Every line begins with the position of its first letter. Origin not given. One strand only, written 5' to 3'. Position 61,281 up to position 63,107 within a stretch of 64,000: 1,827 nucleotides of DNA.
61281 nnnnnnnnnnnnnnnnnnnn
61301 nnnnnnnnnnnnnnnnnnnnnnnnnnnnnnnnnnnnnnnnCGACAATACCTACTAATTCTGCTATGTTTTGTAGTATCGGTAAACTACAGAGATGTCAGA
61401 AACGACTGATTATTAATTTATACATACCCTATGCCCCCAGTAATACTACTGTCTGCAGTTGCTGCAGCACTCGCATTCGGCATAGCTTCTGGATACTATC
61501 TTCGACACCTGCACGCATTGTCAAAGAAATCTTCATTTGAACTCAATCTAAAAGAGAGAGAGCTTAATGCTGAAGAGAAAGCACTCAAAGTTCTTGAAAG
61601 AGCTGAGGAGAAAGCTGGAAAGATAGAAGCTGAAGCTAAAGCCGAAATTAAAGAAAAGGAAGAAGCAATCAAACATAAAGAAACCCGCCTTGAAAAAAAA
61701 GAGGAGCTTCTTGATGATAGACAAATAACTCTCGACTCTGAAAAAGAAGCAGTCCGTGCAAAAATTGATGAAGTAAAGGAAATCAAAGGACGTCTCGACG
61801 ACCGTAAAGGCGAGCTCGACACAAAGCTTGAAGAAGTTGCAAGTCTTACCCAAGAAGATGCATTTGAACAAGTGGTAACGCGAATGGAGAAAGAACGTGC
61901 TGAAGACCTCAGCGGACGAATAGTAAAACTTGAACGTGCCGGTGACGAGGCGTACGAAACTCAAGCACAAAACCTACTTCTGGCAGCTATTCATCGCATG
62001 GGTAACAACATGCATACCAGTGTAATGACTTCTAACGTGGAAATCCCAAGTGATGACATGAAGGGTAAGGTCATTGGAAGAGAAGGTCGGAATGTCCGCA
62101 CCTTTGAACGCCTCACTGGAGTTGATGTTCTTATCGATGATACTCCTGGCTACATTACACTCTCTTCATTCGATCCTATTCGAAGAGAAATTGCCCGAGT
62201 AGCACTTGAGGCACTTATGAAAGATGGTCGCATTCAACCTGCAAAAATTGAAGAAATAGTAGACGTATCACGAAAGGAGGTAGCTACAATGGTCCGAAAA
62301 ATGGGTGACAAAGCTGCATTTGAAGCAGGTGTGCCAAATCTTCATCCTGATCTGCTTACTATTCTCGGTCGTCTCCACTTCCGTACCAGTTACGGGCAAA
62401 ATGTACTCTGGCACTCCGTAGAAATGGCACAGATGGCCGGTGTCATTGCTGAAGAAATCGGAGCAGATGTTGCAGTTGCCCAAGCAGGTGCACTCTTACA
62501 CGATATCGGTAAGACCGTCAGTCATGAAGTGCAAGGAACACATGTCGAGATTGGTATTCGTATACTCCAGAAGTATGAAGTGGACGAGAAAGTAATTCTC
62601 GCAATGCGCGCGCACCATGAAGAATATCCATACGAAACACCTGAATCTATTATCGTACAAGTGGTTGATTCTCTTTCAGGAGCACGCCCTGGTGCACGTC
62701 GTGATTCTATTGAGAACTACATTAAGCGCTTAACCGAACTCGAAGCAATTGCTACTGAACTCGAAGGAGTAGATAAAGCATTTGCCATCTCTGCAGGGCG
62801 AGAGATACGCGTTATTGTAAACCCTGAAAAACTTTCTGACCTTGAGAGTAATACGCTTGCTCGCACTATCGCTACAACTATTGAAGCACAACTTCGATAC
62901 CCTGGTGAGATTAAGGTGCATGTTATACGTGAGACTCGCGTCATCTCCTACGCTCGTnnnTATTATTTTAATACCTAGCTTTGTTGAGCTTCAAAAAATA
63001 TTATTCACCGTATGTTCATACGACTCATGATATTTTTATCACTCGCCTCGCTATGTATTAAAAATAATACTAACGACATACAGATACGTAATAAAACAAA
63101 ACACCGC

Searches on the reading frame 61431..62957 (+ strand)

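Call 84: search_protein_families(library=pfam, proteins=[window:61431-62957:+], max_evalue=0.00001)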
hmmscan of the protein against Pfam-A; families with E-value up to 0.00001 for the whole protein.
window:61431-62957:+ (509 aa): 3 families
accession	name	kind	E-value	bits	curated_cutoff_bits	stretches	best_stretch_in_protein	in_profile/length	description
PF01966.28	HD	-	4e-18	66.2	22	1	328-416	4-114/116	HD domain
PF12072.13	RNase_Y_N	-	1.8e-14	54.1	32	1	10-191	6-198/201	RNase Y N-terminal region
PF00013.35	KH_1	-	2.5e-06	27.6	21.5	0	202-259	3-64/66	KH domain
